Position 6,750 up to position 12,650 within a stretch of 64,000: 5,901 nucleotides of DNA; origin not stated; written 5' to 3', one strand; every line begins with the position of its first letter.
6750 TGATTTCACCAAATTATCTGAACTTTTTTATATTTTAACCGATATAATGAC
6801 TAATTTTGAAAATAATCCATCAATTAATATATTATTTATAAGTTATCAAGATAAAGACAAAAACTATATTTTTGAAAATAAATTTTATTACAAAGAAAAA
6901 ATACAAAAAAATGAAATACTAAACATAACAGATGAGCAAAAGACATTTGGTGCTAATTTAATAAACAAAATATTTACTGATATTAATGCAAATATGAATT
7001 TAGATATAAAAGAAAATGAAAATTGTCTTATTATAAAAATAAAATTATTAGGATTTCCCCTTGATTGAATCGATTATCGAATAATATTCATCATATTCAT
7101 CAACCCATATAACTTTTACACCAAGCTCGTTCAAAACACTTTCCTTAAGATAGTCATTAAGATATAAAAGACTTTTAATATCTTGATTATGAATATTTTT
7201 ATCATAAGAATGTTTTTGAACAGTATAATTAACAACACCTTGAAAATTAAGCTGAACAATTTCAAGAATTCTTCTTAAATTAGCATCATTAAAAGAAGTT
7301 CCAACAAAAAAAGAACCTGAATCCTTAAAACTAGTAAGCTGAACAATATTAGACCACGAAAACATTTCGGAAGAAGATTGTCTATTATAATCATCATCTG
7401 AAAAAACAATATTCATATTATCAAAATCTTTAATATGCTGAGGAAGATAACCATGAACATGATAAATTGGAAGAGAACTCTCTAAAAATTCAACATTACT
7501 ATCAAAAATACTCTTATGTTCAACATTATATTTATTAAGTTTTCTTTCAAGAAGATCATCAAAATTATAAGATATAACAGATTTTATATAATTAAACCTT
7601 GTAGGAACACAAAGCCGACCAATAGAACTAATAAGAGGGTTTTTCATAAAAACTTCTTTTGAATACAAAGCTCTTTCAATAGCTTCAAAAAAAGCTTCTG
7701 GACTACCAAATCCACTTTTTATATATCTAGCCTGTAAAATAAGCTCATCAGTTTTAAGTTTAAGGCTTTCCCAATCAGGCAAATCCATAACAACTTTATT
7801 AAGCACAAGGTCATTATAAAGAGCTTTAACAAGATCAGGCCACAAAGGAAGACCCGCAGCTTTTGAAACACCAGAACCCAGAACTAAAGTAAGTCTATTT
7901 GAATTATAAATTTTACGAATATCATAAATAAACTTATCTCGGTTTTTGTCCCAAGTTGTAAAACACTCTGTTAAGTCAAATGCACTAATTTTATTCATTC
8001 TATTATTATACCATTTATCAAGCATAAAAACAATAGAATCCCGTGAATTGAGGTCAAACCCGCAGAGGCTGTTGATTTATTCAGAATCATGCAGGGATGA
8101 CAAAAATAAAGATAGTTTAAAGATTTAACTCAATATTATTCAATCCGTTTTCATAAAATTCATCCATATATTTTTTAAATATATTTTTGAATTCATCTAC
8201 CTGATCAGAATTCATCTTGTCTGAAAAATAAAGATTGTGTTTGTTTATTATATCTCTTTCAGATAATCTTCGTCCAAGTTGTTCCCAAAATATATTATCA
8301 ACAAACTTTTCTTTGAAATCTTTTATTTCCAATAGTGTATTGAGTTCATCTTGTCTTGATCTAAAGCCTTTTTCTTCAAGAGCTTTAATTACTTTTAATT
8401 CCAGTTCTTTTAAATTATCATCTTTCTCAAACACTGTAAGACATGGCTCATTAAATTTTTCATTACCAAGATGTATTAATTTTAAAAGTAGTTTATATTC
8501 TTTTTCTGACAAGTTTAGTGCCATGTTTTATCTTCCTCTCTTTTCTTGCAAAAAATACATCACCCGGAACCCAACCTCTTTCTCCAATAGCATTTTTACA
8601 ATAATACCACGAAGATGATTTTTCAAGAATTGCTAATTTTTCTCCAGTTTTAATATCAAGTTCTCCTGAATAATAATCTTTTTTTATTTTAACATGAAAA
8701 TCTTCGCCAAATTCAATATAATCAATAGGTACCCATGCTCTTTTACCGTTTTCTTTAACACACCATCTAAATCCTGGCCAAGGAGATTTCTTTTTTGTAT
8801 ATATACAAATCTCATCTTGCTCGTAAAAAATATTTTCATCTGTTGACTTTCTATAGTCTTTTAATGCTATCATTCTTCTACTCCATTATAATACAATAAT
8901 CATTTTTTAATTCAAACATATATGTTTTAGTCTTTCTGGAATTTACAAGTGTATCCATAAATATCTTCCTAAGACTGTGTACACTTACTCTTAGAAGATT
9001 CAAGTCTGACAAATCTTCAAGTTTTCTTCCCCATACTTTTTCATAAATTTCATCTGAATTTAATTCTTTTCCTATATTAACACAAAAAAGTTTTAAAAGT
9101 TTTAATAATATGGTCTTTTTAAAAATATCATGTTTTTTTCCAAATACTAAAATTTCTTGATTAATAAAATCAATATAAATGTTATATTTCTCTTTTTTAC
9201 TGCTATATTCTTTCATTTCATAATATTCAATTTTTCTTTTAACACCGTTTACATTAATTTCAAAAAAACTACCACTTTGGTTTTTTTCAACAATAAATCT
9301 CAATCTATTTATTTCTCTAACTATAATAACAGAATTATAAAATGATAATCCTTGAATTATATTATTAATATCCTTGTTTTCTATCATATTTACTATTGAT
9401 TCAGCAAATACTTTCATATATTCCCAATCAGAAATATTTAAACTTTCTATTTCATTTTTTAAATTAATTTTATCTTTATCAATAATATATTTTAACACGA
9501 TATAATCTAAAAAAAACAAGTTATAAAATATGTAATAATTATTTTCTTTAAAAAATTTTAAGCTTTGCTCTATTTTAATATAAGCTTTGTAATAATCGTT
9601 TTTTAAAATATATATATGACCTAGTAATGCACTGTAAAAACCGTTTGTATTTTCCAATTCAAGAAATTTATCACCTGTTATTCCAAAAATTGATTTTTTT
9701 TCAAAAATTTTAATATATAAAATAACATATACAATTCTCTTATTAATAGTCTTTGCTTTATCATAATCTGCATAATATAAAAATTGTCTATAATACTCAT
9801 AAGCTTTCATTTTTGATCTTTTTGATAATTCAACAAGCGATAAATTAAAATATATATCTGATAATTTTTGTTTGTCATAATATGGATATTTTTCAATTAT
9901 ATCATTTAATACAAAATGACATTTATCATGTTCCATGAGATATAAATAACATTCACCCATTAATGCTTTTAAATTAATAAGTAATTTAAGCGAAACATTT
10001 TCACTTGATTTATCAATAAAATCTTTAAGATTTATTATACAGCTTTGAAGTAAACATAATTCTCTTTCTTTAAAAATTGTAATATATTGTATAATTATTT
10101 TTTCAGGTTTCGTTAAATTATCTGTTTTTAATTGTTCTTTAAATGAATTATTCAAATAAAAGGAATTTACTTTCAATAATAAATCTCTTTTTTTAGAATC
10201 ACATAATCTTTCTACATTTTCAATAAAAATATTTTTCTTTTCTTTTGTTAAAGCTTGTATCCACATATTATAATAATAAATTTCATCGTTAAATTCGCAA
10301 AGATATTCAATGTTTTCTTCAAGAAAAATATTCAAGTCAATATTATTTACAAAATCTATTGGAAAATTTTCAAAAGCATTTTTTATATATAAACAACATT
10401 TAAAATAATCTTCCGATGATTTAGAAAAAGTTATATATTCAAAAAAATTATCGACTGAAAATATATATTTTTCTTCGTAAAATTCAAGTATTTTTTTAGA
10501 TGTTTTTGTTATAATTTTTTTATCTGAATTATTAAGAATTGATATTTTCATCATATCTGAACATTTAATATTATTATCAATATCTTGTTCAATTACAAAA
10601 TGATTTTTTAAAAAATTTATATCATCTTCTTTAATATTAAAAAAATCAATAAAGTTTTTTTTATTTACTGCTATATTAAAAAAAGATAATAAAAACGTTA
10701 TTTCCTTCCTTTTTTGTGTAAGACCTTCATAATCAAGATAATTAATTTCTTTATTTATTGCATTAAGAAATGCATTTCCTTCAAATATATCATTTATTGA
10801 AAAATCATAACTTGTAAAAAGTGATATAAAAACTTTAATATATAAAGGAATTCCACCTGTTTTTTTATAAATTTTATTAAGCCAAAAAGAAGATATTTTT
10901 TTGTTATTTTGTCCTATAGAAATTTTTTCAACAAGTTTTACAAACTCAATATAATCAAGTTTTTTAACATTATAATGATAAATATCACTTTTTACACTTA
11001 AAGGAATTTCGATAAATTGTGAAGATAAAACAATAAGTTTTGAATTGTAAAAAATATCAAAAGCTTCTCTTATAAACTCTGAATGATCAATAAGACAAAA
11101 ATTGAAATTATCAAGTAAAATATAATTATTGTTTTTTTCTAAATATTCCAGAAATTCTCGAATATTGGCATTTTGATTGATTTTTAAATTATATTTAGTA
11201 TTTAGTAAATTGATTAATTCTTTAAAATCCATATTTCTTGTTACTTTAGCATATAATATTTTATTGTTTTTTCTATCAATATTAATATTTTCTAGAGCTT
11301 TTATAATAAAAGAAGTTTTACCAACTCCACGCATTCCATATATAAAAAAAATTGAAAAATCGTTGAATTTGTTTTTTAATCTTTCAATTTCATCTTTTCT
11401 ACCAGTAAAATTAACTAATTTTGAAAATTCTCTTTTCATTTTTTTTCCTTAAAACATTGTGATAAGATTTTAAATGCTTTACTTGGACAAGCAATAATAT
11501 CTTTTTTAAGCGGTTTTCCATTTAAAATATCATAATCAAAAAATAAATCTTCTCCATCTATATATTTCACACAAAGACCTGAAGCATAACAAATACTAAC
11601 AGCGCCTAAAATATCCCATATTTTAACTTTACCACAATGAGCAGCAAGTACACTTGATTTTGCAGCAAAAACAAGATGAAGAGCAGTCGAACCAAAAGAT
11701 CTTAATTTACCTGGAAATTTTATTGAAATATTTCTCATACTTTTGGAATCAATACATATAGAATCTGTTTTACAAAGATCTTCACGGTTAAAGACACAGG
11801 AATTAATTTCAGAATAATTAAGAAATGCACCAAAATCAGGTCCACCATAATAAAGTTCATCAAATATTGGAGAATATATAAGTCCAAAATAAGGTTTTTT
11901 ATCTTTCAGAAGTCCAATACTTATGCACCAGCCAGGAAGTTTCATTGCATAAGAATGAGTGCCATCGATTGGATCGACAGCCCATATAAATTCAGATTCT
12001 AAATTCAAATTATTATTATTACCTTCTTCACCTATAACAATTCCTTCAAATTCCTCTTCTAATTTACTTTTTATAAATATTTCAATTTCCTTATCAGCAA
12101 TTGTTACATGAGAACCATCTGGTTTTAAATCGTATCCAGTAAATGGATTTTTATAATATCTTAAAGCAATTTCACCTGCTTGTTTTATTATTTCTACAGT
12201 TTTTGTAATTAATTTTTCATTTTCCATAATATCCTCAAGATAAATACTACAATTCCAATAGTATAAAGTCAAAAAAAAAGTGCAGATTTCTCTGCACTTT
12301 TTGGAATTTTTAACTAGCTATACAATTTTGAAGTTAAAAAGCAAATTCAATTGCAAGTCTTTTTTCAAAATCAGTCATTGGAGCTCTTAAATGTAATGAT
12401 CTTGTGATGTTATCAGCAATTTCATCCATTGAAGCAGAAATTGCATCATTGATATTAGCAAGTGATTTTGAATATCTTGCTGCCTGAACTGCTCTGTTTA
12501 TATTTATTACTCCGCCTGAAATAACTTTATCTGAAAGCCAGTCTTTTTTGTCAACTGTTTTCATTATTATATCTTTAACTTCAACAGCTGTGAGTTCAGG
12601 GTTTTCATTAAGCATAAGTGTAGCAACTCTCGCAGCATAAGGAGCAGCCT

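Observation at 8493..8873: Small cytoplasmic tandem-SH3 protein embedded between the STAND and SIR2 genes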

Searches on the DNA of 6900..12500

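Call 91: search_rna_families(source=window, start=6900, end=12500, threshold=evalue, max_evalue=1)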
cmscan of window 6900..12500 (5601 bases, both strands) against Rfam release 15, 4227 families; matches with E-value up to 1: 2.
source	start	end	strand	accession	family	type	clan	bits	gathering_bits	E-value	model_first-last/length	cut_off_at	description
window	12273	12348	-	RF02057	STnc40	Gene; sRNA;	-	24.3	45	0.69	1-70/70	no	Salmonella enterica sRNA STnc40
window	8480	8569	+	RF04329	snoMe18S-C1367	Gene; snRNA; snoRNA; CD-box;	-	23.3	101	0.61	1-110/110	no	Drosophila C/D box small nucleolar RNA snoMe18S-C1367 family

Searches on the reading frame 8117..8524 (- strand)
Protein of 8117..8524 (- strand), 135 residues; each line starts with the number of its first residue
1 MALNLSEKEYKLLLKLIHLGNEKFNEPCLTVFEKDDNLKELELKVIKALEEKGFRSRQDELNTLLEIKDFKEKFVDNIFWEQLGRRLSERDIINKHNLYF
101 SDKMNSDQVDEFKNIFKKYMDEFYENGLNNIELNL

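Call 4: search_protein_families(library=pfam, proteins=[window:8117-8524:-], max_evalue=1)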
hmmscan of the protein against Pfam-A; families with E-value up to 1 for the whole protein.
window:8117-8524:- (135 aa): 2 families
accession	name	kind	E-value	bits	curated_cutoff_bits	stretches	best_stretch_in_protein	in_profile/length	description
PF18192.6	DNTTIP1_dimer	-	0.0056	17.5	26.1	1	111-135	17-41/69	DNTTIP1 dimerisation domain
PF17472.7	DUF5425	-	0.14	13.4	25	0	59-87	7-35/76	Family of unknown function (DUF5425)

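Call 5: search_protein_families(library=padloc, proteins=[window:8117-8524:-], max_evalue=1)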
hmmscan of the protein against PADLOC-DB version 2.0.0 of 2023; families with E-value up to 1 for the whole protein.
window:8117-8524:- (135 aa): 0 families

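Call 11: search_protein_families(library=ncbifam, proteins=[window:8117-8524:-], max_evalue=1)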
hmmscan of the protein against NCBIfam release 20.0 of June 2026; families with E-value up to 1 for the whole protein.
window:8117-8524:- (135 aa): 1 family
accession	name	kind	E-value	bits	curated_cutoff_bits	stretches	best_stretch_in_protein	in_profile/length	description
TIGR01954.1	nusA_Cterm_rpt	equivalog_domain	0.074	13.2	48.15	1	44-75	4-39/50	transcription termination factor NusA, C-terminal duplication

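Call 14: find_homologous_proteins(query=window:8117-8524:-, max_evalue=0.01)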
Query window:8117-8524:- (135 aa): 3 proteins with E <= 0.01 among 57 candidates.
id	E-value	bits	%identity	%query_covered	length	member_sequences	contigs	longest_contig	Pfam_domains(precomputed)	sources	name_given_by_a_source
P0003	1.2e-66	241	85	99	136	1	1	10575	-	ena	-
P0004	2.5e-61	224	100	80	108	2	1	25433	-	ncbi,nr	ncbi:MAG: hypothetical protein M0Q02_02000, partial [Candidatus Muirbacterium halophilum]|nr:hypothe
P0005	2.8e-60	220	78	99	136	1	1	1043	-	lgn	-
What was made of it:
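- p135 is found only in these loci (call 14).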

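Call 75: find_encoding_contigs(protein=P0005, flank=2000, max_places=3)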
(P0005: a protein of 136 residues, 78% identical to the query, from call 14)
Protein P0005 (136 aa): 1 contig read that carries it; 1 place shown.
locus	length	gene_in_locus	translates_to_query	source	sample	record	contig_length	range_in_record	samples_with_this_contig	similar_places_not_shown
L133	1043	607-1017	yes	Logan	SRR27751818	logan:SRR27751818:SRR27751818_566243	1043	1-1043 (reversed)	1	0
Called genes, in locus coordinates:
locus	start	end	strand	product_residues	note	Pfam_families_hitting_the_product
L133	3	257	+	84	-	?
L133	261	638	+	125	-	PF07653:SH3_2 (faint), PF00018:SH3_1 (weak)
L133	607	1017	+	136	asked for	-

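Call 87: predict_structure(alignment_id=A6)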
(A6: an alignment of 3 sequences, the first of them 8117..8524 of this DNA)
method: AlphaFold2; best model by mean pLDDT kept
length: 135 residues; sequences in the alignment: 3
mean_pLDDT: 47.0   pTM: 0.29
mean pLDDT of the five models: 47.0, 41.5, 41.0, 38.4, 37.0
residues with pLDDT >= 90: 0; 70-90: 0; 50-70: 53; < 50: 82
segments of 3 or more residues with pLDDT < 50: 1-5, 14-32, 54-90, 98-101, 127-135
pLDDT, mean of each block of 10 residues (from residue 1): 44 46 38 48 55 47 41 43 43 52 54 58 50 33
secondary structure, 60 per line:
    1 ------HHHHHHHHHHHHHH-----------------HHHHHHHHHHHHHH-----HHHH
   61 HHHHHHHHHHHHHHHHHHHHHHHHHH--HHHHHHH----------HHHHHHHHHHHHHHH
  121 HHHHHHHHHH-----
elements in order: H7-20 H38-51 H57-86 H89-95 H106-130
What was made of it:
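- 8117..8524 (-): 135-aa acidic (pI 5.1), predicted all-helical ORFan ('p135'), with its own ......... Shine-Dalgarno inside the SH3 gene. Found only with the SH3 gene, in three lineages. Low-confidence AF2 model, pLDDT 47 (call 87).
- Tried and rejected: The p135 structure prediction was unusable (pLDDT 47, call 87), so no fold search was run on it.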

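Call 101: search_protein_families(library=phrogs, proteins=[window:8117-8524:-], max_evalue=0.01)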
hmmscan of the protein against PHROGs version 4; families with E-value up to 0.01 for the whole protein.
window:8117-8524:- (135 aa): 0 families
